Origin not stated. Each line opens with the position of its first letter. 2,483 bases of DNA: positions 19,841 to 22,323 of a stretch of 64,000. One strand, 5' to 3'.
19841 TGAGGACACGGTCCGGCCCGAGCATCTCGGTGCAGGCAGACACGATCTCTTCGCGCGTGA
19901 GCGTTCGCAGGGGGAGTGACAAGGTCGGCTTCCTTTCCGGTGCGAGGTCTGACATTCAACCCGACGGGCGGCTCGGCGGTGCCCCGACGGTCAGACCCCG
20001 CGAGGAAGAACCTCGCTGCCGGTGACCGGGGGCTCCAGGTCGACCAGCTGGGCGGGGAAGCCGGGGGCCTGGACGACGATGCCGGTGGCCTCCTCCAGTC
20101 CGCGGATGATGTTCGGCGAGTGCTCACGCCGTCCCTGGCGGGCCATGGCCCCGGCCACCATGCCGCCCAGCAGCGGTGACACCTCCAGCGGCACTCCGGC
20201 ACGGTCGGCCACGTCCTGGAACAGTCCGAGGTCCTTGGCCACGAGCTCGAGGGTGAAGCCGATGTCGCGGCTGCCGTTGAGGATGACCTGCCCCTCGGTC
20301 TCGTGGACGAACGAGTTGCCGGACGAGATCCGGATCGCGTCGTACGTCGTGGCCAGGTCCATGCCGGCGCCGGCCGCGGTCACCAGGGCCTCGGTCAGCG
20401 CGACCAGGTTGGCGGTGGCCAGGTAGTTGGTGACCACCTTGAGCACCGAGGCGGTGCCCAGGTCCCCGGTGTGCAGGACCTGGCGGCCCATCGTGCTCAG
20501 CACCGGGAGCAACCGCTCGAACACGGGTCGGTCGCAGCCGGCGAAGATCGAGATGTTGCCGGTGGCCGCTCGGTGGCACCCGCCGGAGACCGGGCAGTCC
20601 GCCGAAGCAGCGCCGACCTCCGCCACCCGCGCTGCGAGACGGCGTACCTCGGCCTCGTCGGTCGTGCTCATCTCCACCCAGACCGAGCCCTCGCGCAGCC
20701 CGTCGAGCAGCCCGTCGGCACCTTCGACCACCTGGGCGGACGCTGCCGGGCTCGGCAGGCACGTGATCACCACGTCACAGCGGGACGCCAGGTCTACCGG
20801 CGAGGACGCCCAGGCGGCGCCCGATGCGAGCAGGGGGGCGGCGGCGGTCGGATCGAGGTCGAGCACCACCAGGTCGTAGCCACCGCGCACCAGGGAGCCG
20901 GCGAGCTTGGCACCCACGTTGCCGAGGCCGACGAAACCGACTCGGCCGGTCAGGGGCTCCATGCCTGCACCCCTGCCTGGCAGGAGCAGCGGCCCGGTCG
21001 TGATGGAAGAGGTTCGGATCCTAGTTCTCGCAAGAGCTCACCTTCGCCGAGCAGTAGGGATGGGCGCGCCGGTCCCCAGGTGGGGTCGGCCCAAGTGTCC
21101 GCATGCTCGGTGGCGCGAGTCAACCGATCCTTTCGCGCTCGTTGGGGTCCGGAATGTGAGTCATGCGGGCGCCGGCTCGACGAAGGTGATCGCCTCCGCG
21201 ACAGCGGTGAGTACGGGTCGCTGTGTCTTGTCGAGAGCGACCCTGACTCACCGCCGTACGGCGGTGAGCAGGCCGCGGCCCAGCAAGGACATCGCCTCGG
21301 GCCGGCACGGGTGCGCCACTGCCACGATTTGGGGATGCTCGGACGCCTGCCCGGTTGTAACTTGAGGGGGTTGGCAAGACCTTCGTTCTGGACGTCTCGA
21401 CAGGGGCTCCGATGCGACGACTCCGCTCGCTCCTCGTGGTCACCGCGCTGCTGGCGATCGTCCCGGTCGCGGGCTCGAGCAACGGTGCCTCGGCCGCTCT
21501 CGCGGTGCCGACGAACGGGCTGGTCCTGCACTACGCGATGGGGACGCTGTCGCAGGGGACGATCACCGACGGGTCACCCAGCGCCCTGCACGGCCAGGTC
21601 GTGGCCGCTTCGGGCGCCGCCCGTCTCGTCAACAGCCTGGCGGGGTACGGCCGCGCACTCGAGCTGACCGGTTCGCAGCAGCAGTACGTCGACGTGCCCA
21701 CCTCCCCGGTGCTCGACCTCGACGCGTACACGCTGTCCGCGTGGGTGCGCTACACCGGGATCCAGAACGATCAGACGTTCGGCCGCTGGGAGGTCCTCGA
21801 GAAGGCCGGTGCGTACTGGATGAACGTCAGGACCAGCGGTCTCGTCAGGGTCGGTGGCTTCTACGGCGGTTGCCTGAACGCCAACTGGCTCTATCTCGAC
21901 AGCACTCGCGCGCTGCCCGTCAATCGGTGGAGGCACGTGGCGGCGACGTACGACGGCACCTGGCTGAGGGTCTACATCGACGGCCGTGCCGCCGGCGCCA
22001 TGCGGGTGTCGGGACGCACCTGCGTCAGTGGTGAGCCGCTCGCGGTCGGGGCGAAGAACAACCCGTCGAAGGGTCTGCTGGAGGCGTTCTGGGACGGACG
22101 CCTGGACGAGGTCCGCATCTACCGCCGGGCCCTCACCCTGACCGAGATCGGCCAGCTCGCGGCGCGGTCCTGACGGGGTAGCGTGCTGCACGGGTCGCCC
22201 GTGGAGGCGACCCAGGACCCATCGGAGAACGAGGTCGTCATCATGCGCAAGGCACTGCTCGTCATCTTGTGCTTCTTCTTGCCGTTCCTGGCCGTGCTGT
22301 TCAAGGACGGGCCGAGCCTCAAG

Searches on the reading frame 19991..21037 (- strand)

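Call 70: search_protein_families(library=pfam, proteins=[window:19991-21037:-], max_evalue=0.001)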
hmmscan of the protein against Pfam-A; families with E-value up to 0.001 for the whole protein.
window:19991-21037:- (348 aa): 5 families
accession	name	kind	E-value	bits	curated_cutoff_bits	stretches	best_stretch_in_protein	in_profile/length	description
PF03446.21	NAD_binding_2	-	1.3e-40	139.5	21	1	32-191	1-161/161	NAD binding domain of 6-phosphogluconate dehydrogenase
PF14833.11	NAD_binding_11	-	4.4e-24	85.5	30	1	194-310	1-118/122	NAD-binding of NADP-dependent 3-hydroxyisobutyrate dehydrogenase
PF03807.23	F420_oxidored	-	4.4e-07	30.8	21.6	1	32-101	1-74/94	NADP oxidoreductase coenzyme F420-dependent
PF02826.25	2-Hacid_dh_C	-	6.6e-05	22.8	25.1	1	31-104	37-109/178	D-isomer specific 2-hydroxyacid dehydrogenase, NAD binding domain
PF02254.24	TrkA_N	-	0.00026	21.7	23.8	0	36-71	4-39/116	TrkA-N domain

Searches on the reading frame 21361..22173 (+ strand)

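Call 70: search_protein_families(library=pfam, proteins=[window:21361-22173:+], max_evalue=0.001)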
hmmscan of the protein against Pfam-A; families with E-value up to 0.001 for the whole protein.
window:21361-22173:+ (270 aa): 1 family
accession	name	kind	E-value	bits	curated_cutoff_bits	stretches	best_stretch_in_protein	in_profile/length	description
PF13385.13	Laminin_G_3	-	6.1e-29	101.5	27.6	1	106-263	3-150/151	Concanavalin A-like lectin/glucanases superfamily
